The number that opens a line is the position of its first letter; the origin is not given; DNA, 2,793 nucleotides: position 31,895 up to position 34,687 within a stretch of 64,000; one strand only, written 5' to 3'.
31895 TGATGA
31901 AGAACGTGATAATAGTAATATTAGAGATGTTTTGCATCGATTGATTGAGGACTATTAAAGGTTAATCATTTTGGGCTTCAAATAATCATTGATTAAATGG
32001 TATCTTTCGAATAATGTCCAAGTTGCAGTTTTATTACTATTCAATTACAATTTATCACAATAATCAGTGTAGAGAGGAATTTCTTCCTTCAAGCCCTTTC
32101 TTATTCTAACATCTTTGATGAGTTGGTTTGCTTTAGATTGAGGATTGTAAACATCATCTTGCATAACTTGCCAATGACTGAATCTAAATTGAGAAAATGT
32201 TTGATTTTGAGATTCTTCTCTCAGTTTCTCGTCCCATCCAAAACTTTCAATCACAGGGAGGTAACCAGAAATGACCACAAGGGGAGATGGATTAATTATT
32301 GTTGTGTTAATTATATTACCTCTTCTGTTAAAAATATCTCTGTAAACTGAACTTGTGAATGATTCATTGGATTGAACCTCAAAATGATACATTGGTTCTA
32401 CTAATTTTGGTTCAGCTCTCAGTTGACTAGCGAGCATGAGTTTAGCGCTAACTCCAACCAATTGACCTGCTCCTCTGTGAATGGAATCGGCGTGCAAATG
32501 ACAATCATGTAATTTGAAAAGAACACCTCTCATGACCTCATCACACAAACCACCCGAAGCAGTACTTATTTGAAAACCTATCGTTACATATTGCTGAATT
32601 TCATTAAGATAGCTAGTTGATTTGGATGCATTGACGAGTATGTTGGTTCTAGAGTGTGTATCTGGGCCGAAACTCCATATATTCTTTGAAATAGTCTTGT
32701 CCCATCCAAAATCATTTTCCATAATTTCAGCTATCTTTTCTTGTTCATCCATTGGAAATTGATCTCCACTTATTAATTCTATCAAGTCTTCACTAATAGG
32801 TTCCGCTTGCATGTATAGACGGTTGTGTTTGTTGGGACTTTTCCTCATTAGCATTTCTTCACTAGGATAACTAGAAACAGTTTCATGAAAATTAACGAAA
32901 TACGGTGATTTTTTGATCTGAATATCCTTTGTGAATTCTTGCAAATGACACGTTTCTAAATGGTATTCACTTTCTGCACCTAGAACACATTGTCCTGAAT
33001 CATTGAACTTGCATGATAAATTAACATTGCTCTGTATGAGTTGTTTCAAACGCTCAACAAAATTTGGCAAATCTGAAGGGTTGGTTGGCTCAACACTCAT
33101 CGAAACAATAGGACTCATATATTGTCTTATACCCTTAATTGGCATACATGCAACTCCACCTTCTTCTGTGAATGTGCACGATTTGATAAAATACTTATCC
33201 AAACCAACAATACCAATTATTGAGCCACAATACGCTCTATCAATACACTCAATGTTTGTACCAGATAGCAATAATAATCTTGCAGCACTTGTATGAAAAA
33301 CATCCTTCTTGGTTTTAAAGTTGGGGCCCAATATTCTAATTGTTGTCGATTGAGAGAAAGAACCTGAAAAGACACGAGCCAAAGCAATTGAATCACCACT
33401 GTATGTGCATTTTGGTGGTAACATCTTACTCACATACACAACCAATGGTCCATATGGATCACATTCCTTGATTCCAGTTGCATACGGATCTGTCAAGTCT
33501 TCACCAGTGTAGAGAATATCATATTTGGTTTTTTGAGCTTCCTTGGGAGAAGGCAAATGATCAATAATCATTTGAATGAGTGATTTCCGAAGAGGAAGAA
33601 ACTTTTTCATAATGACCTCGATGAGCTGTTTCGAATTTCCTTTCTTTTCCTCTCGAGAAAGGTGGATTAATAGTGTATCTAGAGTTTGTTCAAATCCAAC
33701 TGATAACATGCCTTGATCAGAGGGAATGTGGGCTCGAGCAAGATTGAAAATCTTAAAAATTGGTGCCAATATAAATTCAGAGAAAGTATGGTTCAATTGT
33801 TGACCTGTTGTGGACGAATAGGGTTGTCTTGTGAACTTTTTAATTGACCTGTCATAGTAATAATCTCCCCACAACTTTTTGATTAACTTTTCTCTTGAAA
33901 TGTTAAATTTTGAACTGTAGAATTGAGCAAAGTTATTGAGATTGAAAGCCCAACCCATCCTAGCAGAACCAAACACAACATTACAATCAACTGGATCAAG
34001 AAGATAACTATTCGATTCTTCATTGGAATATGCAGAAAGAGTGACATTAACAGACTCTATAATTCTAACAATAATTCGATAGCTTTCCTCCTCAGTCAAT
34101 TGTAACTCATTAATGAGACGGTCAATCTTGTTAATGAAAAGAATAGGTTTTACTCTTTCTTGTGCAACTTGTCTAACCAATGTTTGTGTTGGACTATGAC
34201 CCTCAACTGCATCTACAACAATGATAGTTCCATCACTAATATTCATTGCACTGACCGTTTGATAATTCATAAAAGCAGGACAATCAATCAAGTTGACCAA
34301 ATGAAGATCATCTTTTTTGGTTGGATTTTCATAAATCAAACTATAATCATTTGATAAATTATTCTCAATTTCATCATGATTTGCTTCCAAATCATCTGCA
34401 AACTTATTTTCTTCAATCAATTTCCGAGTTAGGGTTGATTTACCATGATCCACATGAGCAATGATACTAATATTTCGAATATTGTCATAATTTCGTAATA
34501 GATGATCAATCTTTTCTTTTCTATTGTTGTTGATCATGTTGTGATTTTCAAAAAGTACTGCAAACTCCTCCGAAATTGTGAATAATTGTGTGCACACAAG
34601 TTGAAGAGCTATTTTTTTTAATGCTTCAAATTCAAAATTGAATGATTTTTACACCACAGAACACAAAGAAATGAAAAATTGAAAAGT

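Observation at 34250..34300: EFL1-like EF2-family GTPase with a degenerate switch II (DCPAF instead of DxPGH)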

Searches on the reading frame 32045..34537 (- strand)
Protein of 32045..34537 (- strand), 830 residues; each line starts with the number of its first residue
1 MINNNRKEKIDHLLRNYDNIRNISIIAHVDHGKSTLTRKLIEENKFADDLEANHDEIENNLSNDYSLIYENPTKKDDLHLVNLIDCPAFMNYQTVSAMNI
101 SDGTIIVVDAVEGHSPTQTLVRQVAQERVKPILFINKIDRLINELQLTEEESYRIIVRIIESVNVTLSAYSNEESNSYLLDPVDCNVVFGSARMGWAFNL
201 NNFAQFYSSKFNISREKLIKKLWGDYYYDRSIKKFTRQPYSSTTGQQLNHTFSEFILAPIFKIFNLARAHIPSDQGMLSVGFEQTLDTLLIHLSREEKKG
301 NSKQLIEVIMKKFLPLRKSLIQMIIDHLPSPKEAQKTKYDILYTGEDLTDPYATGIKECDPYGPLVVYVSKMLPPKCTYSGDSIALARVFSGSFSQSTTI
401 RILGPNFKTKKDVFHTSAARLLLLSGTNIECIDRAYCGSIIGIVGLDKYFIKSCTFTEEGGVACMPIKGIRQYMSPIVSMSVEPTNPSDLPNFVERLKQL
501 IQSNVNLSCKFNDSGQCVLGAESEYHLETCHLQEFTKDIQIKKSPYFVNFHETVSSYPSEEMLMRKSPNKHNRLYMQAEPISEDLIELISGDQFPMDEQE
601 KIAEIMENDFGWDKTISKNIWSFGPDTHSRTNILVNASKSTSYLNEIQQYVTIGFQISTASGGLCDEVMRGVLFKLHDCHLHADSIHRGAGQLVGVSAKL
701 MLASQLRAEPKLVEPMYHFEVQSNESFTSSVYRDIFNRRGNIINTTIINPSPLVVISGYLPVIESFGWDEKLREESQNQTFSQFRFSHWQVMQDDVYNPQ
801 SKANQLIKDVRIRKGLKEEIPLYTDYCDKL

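Call 3: search_protein_families(library=pfam, proteins=[window:32045-34537:-], max_evalue=0.01)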
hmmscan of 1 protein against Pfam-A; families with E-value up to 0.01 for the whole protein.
window:32045-34537:- (830 aa): 7 families
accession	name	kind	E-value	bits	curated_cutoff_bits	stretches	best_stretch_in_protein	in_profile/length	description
PF00009.33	GTP_EFTU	-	5.1e-27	95.1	26.5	1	19-222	2-177/188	Elongation factor Tu GTP binding domain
PF03764.24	EFG_IV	-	2.5e-17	63.2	24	1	599-704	13-116/121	Elongation factor G, domain IV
PF00679.30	EFG_C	-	9.4e-16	58.1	27.9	1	712-797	2-86/89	Elongation factor G C-terminus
PF22042.2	EF-G_D2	-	1.4e-05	25.5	27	1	380-457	14-82/84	Elongation factor G domain 2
PF14492.12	EFG_III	-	0.00014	22.3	27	1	476-529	4-58/75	Elongation Factor G, domain III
PF03144.31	GTP_EFTU_D2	-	0.00096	20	30.3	1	384-455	3-71/73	Elongation factor Tu domain 2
PF25118.1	EFL1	-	0.0027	18.8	30.9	0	607-637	61-89/89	Elongation factor-like GTPase 1-like domain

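Call 4: search_solved_structures(query=window:32045-34537:-, max_evalue=0.00001, show_alignments=2)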
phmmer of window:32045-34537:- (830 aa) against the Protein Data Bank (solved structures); distinct sequences matched with E-value up to 0.00001: 104 (the best 60 are shown).
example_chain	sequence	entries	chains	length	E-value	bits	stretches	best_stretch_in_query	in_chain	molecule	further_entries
7old_C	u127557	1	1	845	2.3e-181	608.4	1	8-830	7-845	Elongation factor 2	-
9b0s_cB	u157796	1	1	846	2.6e-180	604.9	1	11-830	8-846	Elongation factor 2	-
6mtd_v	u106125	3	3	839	6.6e-179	600.3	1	11-830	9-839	eEF2 | eukaryotic elongation factor 2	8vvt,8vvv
7oya_v2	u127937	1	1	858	8.5e-179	599.9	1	9-830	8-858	Eukaryotic translation elongation factor 2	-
6mte_v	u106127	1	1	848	1.3e-178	599.3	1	13-830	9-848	eEF2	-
11hv_v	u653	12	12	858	5.1e-177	594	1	9-830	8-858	Elongation factor 2 | eEF2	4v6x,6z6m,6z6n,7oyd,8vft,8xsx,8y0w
7ls1_m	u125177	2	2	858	5.7e-177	593.9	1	9-830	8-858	Elongation factor 2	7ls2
11hg_v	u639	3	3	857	5.8e-177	593.8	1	11-830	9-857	Elongation factor 2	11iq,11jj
9y49_Ct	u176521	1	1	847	5.9e-177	593.8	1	13-829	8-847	Elongation factor 2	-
3j7p_4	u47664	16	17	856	6.1e-177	593.8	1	11-830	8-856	Eukaryotic elongation factor 2 | Elongation factor 2 | eEF2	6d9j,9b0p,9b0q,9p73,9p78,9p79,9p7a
9q2m_EF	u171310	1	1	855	6.8e-177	593.6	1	13-830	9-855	Elongation factor 2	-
7oyc_v2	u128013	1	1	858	4.5e-176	590.9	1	8-830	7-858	Eef2-prov protein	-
8q87_A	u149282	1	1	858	6.9e-176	590.3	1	9-830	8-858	Elongation factor 2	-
11he_v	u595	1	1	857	7.7e-176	590.1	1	9-830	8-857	Elongation factor 2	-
6gz3_Ct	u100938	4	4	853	1.1e-175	589.7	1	13-830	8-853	eukaryotic elongation factor 2 (eEF2) | Elongation factor 2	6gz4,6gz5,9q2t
5anb_K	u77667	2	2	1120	5.3e-76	259.9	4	5-166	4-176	ELONGATION FACTOR TU GTP-BINDING DOMAIN-CONTAINING PROTEIN 1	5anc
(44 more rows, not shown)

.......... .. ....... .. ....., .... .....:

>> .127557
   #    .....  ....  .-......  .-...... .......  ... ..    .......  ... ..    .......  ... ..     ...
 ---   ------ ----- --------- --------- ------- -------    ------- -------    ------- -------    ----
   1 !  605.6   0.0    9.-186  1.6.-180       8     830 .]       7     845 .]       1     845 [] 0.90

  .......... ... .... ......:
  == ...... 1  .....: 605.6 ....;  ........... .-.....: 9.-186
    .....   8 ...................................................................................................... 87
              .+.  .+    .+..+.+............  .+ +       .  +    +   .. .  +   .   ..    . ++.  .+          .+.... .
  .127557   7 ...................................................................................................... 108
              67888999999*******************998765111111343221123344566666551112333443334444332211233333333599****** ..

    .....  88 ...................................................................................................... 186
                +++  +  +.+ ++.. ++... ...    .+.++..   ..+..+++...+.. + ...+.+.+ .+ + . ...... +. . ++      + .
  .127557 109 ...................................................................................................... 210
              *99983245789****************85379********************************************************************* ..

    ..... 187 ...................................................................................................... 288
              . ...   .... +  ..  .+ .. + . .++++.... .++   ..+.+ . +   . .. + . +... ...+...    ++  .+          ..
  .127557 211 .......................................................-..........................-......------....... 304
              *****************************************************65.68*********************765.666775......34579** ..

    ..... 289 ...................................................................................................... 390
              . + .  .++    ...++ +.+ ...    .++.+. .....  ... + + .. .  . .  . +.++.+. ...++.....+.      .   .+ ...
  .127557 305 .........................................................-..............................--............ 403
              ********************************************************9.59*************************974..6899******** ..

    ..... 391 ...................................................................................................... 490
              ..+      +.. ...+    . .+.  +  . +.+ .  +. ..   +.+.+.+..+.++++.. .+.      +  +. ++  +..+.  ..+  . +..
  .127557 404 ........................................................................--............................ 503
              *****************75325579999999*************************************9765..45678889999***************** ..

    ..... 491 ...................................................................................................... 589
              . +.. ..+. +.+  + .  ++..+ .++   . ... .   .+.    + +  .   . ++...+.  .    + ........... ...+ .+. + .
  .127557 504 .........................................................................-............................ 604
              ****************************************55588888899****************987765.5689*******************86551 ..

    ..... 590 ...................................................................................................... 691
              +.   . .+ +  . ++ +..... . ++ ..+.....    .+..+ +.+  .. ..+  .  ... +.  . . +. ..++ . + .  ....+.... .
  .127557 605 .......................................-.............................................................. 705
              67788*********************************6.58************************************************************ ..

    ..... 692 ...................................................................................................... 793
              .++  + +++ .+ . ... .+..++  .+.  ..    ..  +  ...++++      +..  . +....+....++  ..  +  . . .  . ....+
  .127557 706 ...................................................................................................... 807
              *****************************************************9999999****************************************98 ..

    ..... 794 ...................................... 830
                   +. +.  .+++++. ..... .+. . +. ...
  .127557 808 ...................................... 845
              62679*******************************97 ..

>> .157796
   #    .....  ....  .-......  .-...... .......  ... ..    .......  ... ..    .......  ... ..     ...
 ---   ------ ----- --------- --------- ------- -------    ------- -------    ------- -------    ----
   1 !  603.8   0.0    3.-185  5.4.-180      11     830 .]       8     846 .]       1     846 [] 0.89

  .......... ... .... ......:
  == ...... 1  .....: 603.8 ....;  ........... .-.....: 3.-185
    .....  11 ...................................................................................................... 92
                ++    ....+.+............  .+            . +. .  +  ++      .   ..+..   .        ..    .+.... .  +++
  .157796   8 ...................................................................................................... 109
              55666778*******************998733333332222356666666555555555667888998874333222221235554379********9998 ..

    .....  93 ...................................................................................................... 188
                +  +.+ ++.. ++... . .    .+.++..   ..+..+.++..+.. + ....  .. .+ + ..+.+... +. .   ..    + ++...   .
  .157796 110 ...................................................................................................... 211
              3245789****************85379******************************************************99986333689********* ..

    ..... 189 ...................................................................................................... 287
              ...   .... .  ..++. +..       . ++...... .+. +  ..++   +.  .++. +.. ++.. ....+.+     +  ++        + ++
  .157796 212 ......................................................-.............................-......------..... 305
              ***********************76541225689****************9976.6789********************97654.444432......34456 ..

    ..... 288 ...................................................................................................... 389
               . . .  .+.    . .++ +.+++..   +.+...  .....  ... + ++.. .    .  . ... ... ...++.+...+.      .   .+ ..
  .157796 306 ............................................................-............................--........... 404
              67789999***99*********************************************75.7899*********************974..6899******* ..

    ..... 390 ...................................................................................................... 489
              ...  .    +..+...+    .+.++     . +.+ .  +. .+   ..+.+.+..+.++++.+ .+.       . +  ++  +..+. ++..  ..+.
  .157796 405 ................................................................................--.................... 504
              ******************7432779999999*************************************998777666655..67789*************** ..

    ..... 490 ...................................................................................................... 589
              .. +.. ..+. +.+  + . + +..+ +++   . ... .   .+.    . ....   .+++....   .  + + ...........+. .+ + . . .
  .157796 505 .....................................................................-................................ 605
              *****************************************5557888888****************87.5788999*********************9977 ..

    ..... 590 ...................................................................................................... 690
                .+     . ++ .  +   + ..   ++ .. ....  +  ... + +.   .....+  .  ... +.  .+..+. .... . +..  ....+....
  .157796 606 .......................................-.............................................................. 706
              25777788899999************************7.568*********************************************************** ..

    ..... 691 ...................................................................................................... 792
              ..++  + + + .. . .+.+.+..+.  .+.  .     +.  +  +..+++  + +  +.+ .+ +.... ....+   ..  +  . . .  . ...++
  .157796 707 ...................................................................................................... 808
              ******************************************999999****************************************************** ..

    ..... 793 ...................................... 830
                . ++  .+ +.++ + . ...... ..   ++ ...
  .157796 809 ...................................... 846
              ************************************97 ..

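Call 6: find_homologous_proteins(query=window:32045-34537:-, max_evalue=1e-20)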
Query window:32045-34537:- (830 aa): 3061 proteins with E <= 1e-20 among 8000 candidates; the best 120 are listed.
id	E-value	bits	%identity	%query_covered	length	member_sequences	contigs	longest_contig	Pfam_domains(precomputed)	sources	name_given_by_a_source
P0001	0.0e+0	1900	100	100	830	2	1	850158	PF00679.31,PF00009.34,PF03764.25,PF22042.3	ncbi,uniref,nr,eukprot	ncbi:elongation factor 2 [Naegleria gruberi]|uniref:Elongation factor 2 n=1 Tax=Naegleria gruberi Ta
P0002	0.0e+0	1067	59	99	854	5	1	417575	PF00679.31,PF14492.13,PF00009.34,PF03764.25,PF03144.32,PF22042.3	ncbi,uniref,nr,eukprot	ncbi:translation elongation factor 2 [Naegleria gruberi]|uniref:Elongation factor 2 n=1 Tax=Naegleri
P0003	4.2e-240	818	46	99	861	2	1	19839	PF00679.31,PF14492.13,PF00009.34,PF25118.2,PF03764.25,PF03144.32,PF22042.3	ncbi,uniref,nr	ncbi:hypothetical protein C9374_014705 [Naegleria lovaniensis]|uniref:Elongation factor 2 n=1 Tax=Na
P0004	2.2e-234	799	45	99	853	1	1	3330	PF00679.31,PF14492.13,PF00009.34,PF03764.25,PF03144.32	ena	-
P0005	1.4e-232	793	45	99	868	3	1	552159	PF00679.31,PF14492.13,PF00009.34,PF25118.2,PF03764.25,PF03144.32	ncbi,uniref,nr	ncbi:hypothetical protein FDP41_008200 [Naegleria fowleri]|uniref:Elongation factor 2 n=1 Tax=Naegle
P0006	4.2e-218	745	44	99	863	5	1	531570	PF00679.31,PF14492.13,PF00009.34,PF03764.25,PF03144.32,PF22042.3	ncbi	ncbi:hypothetical protein ABK040_000356 [Willaertia magna]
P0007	7.4e-201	688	42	98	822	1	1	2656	PF00679.31,PF14492.13,PF00009.34,PF03764.25,PF03144.32,PF22042.3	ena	-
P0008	3.2e-196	672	40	98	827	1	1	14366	PF00679.31,PF14492.13,PF00009.34,PF03764.25,PF03144.32,PF22042.3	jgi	jgi:elongation factor 2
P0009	1.8e-194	667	40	98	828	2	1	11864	PF00679.31,PF14492.13,PF00009.34,PF03764.25,PF03144.32,PF22042.3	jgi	jgi:elongation factor 2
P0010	2.3e-189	650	39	98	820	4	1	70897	PF00679.31,PF14492.13,PF00009.34,PF03764.25,PF03144.32,PF22042.3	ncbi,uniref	ncbi:elongation factor 2 [Acrasis kona]|uniref:Elongation factor 2 n=1 Tax=Acrasis kona TaxID=100880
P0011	1.0e-188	648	40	98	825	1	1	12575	PF00679.31,PF14492.13,PF00009.34,PF03764.25,PF03144.32,PF22042.3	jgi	jgi:elongation factor 2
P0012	3.0e-188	646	41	99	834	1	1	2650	PF00679.31,PF14492.13,PF00009.34,PF03764.25,PF03144.32,PF22042.3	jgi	jgi:elongation factor 2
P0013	3.7e-188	646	39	99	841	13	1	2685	PF00679.31,PF14492.13,PF00009.34,PF03764.25,PF03144.32,PF22042.3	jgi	jgi:elongation factor 2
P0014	2.1e-185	637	41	99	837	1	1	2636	PF00679.31,PF14492.13,PF00009.34,PF03764.25,PF03144.32,PF22042.3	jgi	-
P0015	1.5e-184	634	40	99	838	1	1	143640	PF01926.30,PF00679.31,PF14492.13,PF00009.34,PF03764.25,PF03144.32,PF22042.3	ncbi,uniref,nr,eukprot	ncbi:eukaryotic translation elongation factor 2 [Anaeramoeba ignava]|uniref:Eukaryotic translation e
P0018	1.1e-183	631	40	100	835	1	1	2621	PF00679.31,PF14492.13,PF00009.34,PF25118.2,PF03764.25,PF03144.32,PF22042.3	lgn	-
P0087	6.9e-179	615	39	98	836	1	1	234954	PF00679.31,PF14492.13,PF00009.34,PF03764.25,PF03144.32,PF22042.3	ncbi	ncbi:hypothetical protein ABK040_004866 [Willaertia magna]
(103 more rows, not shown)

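Call 9: find_encoding_contigs(protein=P0002, flank=3000, max_places=2)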
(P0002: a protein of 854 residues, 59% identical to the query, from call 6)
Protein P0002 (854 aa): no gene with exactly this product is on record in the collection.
